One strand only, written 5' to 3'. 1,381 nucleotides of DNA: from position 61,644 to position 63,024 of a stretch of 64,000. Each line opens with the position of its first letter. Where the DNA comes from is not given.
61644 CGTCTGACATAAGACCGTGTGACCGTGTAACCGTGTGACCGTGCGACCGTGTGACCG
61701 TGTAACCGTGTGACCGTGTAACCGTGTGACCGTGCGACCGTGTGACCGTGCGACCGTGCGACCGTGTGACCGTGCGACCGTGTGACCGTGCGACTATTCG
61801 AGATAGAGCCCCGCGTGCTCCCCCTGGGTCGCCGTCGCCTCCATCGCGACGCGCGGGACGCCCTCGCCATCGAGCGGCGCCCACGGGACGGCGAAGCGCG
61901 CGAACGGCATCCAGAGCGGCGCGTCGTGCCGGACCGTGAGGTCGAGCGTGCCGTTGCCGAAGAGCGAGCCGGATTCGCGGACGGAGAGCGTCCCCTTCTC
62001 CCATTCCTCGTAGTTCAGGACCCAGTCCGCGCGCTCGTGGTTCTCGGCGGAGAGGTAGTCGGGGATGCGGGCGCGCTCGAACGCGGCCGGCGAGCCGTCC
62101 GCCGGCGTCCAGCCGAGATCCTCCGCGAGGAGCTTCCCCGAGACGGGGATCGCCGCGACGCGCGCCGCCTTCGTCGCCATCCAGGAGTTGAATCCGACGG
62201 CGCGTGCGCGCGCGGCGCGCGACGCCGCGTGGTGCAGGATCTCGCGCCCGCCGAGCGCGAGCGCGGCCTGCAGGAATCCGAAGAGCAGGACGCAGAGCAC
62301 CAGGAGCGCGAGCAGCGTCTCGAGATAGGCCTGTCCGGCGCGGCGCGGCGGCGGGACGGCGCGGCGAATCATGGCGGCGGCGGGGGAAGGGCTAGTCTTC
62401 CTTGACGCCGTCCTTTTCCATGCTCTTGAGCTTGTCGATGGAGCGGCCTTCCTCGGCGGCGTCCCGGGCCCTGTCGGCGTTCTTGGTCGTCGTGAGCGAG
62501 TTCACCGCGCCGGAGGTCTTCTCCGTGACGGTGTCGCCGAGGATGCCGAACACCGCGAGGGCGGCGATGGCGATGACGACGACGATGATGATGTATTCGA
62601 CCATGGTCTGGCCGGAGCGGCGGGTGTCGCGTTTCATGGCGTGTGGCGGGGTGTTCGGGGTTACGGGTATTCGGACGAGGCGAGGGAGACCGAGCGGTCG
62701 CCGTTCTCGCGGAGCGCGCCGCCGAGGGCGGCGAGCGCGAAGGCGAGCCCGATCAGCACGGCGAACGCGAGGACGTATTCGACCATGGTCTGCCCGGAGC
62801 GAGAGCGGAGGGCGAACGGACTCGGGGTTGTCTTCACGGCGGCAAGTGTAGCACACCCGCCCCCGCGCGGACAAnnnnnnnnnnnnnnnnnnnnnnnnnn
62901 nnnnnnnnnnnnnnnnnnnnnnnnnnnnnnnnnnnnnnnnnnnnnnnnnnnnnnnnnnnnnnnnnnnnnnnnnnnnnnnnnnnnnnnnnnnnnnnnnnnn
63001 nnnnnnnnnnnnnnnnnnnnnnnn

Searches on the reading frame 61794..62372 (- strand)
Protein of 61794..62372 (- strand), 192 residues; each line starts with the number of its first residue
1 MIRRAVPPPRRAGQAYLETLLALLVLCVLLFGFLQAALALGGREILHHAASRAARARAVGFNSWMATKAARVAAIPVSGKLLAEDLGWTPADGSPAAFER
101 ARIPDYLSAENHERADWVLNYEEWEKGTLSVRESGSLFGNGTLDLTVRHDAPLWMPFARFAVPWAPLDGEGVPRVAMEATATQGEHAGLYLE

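Call 4: search_protein_families(library=pfam, proteins=[window:61794-62372:-], max_evalue=0.01)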
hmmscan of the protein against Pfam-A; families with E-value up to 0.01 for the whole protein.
window:61794-62372:- (192 aa): 2 families
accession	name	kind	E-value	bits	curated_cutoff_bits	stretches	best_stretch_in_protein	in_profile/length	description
PF07811.17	TadE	-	5.7e-05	23.6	22.9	1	13-55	1-43/43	TadE-like protein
PF07690.21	MFS_1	-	0.0031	16.9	33.4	1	19-89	84-151/347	Major Facilitator Superfamily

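Call 12: find_encoding_contigs(protein=window:61794-62372:-, flank=10000, max_places=10)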
Protein window:61794-62372:- (192 aa): 6 contigs read that carry it; 6 places shown.
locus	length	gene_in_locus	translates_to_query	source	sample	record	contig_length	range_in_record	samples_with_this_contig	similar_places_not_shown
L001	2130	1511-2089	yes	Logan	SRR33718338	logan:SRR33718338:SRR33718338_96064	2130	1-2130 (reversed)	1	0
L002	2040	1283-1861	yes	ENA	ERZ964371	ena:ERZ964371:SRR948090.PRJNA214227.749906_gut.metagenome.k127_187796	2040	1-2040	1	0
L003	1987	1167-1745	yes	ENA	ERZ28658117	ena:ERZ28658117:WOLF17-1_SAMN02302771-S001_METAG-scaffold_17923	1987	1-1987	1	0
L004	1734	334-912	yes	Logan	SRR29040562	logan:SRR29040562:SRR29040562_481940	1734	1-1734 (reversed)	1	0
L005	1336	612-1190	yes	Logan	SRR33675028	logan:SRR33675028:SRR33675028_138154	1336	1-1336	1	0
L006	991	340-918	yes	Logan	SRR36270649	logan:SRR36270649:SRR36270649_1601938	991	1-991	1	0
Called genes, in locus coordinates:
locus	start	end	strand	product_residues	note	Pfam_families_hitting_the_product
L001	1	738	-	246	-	?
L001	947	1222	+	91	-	-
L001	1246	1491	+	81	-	-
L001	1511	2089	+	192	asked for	-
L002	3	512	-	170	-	?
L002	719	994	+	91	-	-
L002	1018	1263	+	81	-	-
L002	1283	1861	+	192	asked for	-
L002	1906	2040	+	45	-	?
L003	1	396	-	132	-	?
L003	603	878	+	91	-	-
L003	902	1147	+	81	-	-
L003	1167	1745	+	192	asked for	-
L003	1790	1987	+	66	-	?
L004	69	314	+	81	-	-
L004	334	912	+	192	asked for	-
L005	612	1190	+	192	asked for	-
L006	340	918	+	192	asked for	-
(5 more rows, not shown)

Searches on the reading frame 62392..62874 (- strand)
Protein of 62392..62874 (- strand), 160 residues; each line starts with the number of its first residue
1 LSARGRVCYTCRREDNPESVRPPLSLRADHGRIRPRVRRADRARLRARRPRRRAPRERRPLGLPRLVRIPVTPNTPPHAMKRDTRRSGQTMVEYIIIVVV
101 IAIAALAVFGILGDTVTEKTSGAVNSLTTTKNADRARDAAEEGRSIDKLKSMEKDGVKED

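Call 4: search_protein_families(library=pfam, proteins=[window:62392-62874:-], max_evalue=0.01)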
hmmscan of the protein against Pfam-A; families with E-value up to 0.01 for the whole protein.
window:62392-62874:- (160 aa): 1 family
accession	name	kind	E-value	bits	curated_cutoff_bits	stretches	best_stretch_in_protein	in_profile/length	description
PF04964.19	Flp_Fap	-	0.0011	19.2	32.2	1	87-119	6-38/46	Flp/Fap pilin component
